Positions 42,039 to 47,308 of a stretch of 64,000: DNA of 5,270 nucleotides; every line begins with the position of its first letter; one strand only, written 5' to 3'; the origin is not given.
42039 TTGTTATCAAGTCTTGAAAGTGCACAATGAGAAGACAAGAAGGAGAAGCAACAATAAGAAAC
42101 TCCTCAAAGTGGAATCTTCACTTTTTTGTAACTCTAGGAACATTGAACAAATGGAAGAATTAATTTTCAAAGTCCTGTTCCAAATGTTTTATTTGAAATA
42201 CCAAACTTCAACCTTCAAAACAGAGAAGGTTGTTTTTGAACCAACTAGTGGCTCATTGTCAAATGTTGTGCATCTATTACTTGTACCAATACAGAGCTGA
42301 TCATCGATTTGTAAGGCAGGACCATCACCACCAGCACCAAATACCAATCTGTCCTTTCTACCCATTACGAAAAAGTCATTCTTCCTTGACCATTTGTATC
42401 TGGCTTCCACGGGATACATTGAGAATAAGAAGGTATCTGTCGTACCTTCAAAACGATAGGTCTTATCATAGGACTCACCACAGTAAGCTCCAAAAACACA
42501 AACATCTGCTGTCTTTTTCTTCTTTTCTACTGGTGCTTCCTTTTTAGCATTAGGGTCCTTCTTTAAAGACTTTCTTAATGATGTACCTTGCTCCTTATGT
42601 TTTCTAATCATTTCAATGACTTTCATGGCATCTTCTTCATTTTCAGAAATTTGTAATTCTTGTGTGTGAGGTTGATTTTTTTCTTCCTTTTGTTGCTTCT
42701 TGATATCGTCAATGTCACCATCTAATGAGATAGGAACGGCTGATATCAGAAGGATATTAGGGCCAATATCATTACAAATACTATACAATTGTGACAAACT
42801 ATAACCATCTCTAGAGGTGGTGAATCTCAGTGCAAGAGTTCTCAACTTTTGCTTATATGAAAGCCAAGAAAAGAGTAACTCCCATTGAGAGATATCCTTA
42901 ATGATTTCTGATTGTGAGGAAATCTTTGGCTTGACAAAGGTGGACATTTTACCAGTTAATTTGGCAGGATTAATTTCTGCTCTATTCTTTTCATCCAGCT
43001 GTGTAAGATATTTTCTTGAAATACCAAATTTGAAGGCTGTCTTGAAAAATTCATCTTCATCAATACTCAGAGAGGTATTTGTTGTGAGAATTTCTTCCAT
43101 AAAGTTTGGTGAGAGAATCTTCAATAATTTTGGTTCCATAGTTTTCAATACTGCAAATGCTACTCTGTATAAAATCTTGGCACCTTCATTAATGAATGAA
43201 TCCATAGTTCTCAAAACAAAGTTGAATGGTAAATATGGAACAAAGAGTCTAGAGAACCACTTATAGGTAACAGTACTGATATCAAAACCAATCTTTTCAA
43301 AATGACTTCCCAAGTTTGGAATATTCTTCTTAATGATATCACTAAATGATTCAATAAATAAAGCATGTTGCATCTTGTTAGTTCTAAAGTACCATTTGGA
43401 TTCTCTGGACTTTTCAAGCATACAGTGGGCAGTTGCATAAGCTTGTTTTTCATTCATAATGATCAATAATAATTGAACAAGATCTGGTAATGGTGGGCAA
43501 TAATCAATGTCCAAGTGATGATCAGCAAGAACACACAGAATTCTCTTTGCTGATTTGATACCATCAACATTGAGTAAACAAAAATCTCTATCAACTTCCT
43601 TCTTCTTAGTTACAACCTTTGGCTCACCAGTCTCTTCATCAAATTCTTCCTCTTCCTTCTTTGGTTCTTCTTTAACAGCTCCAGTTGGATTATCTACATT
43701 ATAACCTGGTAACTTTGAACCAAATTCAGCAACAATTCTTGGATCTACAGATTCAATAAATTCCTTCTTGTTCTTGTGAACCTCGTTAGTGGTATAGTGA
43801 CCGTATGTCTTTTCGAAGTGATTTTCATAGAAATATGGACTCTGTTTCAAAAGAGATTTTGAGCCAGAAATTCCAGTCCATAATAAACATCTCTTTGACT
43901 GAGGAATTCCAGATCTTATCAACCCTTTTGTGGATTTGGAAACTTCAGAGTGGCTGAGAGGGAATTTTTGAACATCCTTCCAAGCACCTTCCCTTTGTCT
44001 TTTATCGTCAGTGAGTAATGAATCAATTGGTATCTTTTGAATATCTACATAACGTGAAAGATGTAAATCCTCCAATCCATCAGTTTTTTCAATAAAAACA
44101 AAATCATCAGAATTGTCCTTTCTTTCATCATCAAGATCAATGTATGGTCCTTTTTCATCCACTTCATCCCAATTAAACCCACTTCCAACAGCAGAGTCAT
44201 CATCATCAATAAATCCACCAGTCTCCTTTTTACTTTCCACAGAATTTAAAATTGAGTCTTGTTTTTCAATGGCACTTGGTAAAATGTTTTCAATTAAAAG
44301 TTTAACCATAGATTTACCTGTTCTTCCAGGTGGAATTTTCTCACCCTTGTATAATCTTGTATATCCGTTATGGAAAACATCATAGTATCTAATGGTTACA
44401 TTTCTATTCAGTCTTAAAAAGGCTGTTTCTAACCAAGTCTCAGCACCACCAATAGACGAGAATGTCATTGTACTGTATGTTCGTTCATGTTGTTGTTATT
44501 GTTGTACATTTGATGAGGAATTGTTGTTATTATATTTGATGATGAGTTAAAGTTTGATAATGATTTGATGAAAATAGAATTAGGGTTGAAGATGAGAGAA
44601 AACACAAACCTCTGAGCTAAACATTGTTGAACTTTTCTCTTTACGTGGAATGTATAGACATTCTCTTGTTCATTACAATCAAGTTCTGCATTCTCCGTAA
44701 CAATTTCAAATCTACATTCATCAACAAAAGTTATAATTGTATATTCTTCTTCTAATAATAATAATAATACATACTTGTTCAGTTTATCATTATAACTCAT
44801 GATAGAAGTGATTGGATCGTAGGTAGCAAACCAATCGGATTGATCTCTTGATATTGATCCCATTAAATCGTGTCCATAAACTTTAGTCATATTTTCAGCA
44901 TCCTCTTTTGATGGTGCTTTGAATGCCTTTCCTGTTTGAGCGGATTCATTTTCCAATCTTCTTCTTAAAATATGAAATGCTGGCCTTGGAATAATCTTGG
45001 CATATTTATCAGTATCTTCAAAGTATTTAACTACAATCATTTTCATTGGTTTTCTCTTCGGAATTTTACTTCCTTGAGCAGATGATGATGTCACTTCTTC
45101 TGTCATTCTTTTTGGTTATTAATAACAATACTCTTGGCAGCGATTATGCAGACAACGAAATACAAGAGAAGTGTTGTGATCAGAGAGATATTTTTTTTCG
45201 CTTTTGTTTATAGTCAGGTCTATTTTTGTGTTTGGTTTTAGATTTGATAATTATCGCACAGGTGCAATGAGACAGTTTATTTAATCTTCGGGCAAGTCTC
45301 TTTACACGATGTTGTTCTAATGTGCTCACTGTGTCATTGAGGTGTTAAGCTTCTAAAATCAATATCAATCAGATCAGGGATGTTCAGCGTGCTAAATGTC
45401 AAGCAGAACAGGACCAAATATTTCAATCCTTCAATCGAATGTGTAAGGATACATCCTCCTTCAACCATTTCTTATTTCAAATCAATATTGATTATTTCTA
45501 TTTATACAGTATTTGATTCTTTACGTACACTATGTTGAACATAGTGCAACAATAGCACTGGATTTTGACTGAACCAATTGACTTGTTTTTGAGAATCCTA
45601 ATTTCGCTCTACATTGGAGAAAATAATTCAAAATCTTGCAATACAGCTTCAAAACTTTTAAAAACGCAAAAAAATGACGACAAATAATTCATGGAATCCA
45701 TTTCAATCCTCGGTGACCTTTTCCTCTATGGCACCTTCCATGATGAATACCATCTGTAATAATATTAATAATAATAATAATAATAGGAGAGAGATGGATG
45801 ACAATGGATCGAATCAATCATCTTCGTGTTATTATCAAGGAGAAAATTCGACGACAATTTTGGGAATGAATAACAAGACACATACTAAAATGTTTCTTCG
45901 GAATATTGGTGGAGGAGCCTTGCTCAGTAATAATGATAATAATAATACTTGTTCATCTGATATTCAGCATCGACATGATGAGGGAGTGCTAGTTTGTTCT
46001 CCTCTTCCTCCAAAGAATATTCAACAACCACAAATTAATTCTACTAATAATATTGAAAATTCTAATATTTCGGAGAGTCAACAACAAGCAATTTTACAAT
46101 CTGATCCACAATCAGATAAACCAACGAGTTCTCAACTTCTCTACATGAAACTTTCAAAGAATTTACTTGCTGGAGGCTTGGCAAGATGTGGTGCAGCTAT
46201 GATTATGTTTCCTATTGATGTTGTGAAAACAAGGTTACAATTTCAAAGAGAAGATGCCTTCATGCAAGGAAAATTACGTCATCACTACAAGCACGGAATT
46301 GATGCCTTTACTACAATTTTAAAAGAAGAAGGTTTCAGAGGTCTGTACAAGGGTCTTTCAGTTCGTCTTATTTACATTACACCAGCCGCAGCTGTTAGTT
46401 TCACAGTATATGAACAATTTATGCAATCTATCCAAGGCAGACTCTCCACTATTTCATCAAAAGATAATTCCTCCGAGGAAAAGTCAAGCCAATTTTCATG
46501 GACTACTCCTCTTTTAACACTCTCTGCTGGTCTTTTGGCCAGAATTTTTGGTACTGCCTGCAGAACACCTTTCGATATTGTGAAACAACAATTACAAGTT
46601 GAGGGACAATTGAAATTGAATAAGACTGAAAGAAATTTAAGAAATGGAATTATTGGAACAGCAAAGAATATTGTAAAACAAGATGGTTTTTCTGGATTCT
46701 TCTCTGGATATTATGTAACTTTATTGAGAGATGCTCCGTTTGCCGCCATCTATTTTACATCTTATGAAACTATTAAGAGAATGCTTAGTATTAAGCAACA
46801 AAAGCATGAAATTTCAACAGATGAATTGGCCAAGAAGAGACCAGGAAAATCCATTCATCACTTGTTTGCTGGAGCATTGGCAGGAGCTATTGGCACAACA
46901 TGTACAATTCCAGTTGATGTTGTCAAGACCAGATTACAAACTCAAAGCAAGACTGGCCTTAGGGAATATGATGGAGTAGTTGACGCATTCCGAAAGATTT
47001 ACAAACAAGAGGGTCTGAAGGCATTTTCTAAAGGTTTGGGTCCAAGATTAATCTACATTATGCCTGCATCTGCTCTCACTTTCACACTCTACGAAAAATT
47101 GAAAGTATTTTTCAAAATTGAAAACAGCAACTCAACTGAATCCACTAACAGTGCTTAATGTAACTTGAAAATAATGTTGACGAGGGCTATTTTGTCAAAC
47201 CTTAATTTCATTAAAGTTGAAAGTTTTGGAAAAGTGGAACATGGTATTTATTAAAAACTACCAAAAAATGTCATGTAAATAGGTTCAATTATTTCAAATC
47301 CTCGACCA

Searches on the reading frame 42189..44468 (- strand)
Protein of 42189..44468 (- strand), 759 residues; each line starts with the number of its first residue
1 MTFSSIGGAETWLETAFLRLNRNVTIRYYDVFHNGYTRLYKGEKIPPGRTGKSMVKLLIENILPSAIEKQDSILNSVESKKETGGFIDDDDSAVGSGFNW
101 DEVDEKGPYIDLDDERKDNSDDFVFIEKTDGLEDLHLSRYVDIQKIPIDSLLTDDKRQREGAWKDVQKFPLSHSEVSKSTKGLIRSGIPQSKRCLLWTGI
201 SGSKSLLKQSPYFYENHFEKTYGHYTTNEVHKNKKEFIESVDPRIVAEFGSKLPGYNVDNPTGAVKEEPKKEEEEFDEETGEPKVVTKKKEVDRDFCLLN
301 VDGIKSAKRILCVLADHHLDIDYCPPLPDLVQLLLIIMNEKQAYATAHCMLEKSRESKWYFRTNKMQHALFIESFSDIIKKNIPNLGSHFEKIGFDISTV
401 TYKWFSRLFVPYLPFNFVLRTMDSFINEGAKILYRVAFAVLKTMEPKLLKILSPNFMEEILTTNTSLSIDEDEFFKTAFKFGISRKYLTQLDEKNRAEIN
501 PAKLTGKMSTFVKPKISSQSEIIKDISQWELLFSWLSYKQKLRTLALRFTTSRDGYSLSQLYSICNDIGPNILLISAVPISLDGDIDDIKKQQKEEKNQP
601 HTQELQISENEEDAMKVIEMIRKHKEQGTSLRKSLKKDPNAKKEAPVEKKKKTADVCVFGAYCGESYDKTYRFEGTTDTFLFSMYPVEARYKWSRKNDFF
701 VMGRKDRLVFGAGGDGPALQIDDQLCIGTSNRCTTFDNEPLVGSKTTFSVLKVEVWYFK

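Call 24: list_cluster_members(proteins=[P0001, window:42189-44468:-, window:31189-32838:-, window:18418-20217:-])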
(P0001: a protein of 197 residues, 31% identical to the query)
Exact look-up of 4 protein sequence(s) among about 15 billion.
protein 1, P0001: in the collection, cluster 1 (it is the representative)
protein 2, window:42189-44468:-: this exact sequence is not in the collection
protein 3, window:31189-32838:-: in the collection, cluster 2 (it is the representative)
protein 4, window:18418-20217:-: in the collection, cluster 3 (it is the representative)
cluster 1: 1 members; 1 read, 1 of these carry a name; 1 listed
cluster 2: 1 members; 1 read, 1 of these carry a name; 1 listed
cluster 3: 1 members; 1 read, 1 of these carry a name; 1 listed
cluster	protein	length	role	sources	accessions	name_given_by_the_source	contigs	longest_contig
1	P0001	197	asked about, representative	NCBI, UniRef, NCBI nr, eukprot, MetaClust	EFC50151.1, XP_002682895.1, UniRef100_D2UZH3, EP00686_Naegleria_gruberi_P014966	predicted protein [Naegleria gruberi] | Predicted protein n=1 Tax=Naegleria gruberi TaxID=5762 RepID=D2UZH3_NAEGR | uncharacterized protein NAEGRDRAFT_61937 [Naegleria gruberi]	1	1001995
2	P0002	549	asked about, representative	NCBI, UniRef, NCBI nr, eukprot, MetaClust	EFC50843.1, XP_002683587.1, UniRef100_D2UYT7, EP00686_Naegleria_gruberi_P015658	predicted protein [Naegleria gruberi] | Predicted protein n=1 Tax=Naegleria gruberi TaxID=5762 RepID=D2UYT7_NAEGR | uncharacterized protein NAEGRDRAFT_61584 [Naegleria gruberi]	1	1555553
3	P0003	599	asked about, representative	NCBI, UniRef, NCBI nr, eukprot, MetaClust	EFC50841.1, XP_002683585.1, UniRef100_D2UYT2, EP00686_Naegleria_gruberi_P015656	predicted protein [Naegleria gruberi] | Predicted protein n=1 Tax=Naegleria gruberi TaxID=5762 RepID=D2UYT2_NAEGR | uncharacterized protein NAEGRDRAFT_45254 [Naegleria gruberi]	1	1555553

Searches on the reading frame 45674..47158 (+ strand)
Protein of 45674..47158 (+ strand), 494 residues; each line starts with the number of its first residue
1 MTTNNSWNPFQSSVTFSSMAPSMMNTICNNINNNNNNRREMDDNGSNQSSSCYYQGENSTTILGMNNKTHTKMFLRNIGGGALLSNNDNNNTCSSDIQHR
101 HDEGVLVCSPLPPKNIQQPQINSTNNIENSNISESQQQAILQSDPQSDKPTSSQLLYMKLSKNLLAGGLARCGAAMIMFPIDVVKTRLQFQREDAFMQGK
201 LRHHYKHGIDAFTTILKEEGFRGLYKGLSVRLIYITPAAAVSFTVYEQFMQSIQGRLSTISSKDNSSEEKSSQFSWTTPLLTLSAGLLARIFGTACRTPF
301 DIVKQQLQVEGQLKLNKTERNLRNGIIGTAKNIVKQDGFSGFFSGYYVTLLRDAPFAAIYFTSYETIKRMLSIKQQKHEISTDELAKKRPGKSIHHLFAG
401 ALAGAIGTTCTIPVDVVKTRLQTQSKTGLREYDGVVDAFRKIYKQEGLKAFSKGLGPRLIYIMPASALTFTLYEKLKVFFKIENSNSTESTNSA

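Call 27: list_cluster_members(proteins=[window:45674-47158:+, window:47251-47733:-, window:55445-56674:-, window:57283-59472:+, window:54743-55234:+, window:59688-60137:-, window:60586-61017:-, window:44465-45106:-, window:50991-51125:+, window:51197-51346:+])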
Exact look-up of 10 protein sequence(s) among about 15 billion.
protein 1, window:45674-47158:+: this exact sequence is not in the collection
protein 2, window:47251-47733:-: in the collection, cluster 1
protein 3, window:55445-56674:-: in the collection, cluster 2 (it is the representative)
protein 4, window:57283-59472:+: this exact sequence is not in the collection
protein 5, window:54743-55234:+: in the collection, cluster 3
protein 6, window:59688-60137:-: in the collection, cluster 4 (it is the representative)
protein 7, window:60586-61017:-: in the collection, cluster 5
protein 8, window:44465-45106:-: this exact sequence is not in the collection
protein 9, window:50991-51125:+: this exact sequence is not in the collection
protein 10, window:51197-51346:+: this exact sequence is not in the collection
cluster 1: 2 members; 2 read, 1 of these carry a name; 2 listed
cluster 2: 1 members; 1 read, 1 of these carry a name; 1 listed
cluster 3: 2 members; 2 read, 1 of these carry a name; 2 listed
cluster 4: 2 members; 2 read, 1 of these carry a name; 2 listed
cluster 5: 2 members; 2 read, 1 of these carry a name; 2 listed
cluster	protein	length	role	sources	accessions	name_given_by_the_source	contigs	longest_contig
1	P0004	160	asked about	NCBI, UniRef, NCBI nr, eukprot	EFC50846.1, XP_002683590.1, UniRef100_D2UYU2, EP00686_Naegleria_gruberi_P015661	predicted protein [Naegleria gruberi] | Predicted protein n=1 Tax=Naegleria gruberi TaxID=5762 RepID=D2UYU2_NAEGR | uncharacterized protein NAEGRDRAFT_61589 [Naegleria gruberi]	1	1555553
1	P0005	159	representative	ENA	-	-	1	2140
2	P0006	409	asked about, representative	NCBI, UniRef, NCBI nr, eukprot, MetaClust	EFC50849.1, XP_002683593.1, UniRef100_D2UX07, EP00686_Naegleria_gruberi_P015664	arfGTPase-activating protein [Naegleria gruberi] | ArfGTPase-activating protein n=1 Tax=Naegleria gruberi TaxID=5762 RepID=D2UX07_NAEGR | XP_002683593.1 arfGTPase-activating protein [Naegleria gruberi strain NEG-M]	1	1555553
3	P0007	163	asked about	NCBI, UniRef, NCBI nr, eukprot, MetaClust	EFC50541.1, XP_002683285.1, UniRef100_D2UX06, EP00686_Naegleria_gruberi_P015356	predicted protein [Naegleria gruberi] | Predicted protein n=1 Tax=Naegleria gruberi TaxID=5762 RepID=D2UX06_NAEGR | uncharacterized protein NAEGRDRAFT_61592 [Naegleria gruberi]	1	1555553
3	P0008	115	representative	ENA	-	-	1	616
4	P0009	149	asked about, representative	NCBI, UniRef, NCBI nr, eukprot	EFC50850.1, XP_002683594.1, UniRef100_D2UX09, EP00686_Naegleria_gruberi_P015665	predicted protein [Naegleria gruberi] | Predicted protein n=1 Tax=Naegleria gruberi TaxID=5762 RepID=D2UX09_NAEGR | uncharacterized protein NAEGRDRAFT_61595 [Naegleria gruberi]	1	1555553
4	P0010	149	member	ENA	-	-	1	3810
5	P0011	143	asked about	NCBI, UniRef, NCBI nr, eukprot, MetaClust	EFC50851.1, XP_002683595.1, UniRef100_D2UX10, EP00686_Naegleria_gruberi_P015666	predicted protein [Naegleria gruberi] | DNA-directed RNA polymerase I subunit RPA12 n=1 Tax=Naegleria gruberi TaxID=5762 ... | uncharacterized protein NAEGRDRAFT_61596 [Naegleria gruberi]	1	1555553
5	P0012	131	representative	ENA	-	-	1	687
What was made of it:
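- Organism: window ORFs are identical to N. gruberi EFC50841, 50843, 50846, 50849, 50850 and 50851 on a 1.555 Mb scaffold (calls 24, 27).
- Tried and rejected: Exact protein look-ups showed it is Naegleria gruberi (calls 24, 27).
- Unannotated: locus tags run 61589, then two genes, then 61592 across the region, and neither small ATG-ORF is in the 15-billion-protein collection (call 27). The genome annotation has no model here (call 27, inferred from the order of locus tags).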
